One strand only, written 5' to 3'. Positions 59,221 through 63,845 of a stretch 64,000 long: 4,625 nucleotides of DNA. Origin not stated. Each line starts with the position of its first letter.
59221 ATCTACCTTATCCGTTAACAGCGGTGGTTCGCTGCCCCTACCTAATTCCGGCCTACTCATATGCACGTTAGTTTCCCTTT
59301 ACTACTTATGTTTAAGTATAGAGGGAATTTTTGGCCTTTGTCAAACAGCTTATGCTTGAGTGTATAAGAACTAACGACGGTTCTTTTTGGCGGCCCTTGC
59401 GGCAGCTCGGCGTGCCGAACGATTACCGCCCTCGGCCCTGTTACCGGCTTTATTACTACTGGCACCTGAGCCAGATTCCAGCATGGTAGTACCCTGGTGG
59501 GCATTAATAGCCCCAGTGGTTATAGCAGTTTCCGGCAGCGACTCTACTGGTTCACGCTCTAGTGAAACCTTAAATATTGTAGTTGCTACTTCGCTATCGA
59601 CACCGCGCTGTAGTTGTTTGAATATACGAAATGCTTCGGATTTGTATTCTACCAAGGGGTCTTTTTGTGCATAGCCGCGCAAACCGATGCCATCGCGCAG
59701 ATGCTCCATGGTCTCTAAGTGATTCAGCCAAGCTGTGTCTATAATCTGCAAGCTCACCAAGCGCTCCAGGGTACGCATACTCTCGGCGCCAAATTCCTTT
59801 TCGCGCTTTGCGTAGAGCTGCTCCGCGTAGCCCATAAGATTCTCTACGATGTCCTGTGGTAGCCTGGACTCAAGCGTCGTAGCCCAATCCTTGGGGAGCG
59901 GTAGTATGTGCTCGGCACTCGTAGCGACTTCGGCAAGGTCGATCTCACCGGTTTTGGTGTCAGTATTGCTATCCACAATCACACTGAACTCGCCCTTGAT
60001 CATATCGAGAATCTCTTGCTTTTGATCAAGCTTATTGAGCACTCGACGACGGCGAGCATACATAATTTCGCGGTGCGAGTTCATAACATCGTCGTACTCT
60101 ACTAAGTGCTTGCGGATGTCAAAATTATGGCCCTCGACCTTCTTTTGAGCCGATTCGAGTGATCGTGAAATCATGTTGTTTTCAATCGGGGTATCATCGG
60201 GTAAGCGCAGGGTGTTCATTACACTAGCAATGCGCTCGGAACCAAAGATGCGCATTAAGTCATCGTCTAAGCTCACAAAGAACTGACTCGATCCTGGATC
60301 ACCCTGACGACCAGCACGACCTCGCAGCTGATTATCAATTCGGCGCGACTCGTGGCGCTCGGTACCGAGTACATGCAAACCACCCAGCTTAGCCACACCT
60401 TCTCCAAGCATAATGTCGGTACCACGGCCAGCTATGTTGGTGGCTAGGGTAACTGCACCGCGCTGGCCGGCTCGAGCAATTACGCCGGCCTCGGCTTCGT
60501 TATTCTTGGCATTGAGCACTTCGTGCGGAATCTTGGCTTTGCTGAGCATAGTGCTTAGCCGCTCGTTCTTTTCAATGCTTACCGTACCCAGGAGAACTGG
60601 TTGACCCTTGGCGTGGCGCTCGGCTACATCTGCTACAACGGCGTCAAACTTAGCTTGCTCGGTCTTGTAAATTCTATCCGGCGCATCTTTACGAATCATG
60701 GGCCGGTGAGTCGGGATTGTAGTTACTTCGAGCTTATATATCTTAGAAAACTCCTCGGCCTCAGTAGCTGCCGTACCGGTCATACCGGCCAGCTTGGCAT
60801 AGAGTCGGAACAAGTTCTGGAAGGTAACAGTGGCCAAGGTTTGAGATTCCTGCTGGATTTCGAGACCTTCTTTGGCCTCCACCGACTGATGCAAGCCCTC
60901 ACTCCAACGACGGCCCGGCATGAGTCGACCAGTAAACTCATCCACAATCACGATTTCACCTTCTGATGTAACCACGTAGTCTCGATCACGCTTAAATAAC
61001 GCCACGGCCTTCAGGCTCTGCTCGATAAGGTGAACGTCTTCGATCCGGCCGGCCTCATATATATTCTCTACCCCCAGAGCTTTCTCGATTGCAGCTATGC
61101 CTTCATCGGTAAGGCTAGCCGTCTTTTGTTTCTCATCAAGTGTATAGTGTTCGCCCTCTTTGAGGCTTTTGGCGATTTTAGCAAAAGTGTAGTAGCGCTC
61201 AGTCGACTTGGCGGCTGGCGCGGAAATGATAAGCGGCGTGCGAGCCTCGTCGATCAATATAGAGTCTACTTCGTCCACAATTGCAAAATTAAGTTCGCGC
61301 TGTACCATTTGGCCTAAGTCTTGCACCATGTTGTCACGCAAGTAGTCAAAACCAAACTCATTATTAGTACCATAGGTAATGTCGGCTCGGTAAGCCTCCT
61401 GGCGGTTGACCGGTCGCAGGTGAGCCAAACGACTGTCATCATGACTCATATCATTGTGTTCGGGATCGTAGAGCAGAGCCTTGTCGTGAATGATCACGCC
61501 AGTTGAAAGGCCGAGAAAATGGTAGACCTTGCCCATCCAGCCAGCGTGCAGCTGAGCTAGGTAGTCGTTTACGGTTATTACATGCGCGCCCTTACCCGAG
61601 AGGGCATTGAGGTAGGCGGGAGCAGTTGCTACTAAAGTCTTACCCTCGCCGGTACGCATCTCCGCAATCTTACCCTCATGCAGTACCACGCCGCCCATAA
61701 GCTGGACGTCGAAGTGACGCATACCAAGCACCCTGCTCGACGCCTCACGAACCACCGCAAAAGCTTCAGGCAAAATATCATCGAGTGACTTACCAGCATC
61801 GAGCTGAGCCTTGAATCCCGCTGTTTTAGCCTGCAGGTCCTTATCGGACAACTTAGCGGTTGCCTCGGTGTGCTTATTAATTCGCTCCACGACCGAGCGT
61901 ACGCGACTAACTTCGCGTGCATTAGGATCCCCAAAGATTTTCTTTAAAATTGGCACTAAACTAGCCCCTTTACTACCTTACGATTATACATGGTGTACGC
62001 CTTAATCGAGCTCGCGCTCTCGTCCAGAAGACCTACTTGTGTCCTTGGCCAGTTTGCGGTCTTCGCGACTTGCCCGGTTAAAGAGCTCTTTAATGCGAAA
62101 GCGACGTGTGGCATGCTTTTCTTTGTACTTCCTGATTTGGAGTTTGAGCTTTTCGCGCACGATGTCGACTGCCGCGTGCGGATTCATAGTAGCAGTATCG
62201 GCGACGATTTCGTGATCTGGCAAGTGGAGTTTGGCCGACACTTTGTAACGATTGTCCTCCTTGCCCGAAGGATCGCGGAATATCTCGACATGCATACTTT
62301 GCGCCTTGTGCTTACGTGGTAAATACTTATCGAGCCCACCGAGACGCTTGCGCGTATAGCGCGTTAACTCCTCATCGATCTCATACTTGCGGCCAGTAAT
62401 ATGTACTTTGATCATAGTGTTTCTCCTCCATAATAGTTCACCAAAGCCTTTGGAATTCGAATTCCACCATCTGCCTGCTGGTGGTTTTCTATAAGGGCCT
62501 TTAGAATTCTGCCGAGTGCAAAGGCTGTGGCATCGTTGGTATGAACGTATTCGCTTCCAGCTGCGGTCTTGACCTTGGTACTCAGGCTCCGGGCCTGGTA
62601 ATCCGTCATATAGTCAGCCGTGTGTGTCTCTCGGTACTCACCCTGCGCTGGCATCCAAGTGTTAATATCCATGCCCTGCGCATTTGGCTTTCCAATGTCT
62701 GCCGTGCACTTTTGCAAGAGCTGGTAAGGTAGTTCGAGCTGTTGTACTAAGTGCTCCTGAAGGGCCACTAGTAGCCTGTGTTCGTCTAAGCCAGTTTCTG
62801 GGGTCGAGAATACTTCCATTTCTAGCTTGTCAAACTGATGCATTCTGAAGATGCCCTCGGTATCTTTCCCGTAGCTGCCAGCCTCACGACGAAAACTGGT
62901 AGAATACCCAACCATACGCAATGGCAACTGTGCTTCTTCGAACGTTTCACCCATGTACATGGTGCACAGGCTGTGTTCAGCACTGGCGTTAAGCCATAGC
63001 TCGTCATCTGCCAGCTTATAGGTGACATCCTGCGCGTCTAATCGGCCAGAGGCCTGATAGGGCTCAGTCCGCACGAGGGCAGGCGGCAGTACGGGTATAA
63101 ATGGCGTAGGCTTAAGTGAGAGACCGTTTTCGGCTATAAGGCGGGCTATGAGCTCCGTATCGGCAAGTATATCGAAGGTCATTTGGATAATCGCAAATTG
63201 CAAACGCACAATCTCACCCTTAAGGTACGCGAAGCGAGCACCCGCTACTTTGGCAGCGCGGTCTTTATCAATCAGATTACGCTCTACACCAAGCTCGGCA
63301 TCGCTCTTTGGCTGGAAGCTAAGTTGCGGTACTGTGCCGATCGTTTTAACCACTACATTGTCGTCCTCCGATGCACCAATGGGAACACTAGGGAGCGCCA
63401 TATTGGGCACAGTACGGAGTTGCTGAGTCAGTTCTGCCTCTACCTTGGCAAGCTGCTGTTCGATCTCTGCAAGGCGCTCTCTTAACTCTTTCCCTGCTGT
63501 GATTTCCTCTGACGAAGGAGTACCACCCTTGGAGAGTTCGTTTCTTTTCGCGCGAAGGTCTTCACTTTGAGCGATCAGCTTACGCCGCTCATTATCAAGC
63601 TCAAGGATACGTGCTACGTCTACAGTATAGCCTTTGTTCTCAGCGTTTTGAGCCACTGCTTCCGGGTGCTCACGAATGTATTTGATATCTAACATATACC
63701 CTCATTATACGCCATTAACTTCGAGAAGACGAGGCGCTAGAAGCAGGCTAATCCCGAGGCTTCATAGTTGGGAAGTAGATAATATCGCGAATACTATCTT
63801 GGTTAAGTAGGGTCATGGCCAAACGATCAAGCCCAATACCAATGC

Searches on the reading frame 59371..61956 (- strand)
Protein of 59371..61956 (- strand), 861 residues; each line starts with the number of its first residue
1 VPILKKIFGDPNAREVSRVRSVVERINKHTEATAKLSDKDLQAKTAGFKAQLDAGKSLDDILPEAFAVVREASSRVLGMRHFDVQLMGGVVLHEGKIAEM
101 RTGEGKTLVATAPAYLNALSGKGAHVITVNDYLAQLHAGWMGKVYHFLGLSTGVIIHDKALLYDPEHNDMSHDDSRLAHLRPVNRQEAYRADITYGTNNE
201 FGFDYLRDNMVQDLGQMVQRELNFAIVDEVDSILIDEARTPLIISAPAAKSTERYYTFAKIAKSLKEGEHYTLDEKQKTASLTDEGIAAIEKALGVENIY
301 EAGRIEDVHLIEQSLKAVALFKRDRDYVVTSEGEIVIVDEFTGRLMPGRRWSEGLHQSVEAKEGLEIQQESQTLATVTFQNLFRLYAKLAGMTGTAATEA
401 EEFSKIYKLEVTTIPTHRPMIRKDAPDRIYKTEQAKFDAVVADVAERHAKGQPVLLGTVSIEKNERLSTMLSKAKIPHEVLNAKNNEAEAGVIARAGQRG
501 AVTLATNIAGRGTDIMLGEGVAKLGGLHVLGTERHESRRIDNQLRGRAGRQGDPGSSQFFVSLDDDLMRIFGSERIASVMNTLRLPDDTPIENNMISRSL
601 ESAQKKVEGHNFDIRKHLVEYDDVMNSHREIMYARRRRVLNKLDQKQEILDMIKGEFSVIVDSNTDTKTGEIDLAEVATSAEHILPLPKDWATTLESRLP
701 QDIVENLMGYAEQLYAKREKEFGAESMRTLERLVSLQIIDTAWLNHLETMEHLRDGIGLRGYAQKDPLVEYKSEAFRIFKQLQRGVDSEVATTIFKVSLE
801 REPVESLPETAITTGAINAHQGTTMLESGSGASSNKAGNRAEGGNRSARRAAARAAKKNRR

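Call 20: search_protein_families(library=pfam, proteins=[window:59371-61956:-], max_evalue=0.001)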
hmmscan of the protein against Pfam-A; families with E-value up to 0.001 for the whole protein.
window:59371-61956:- (861 aa): 4 families
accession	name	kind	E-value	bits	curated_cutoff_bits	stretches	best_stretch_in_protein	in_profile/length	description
PF07517.20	SecA_DEAD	-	2.7e-126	421.2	24.6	1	4-404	1-290/290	SecA DEAD-like domain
PF21090.3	P-loop_SecA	-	2.1e-78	263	27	2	419-520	1-102/205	SecA P-loop domain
PF07516.18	SecA_SW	-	4.3e-62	210.2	26.7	1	590-797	1-199/200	SecA Wing and Scaffold domain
PF01043.26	SecA_PP_bind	-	2.4e-40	138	23.5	1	251-360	2-110/110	SecA preprotein cross-linking domain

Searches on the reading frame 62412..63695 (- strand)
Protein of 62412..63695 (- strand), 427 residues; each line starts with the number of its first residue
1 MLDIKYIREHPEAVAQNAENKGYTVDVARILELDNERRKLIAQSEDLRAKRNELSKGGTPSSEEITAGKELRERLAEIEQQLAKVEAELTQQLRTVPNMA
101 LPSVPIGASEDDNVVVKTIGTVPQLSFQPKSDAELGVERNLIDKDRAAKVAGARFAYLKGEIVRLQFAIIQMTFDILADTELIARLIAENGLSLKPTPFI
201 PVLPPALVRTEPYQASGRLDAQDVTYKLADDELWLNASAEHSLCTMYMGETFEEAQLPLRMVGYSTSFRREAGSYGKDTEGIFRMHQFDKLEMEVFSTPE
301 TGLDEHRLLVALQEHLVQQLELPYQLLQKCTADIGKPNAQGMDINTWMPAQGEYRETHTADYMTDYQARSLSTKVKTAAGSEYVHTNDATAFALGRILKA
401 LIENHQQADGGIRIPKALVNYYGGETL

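Call 20: search_protein_families(library=pfam, proteins=[window:62412-63695:-], max_evalue=0.001)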
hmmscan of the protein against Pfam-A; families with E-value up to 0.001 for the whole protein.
window:62412-63695:- (427 aa): 2 families
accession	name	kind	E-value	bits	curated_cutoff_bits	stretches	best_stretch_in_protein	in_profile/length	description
PF00587.30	tRNA-synt_2b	-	6.7e-27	95.1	29.3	1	230-405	8-179/179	tRNA synthetase class II core domain (G, H, P, S and T)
PF02403.27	Seryl_tRNA_N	-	1.5e-21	77.1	28.2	1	1-99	1-107/108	Seryl-tRNA synthetase N-terminal domain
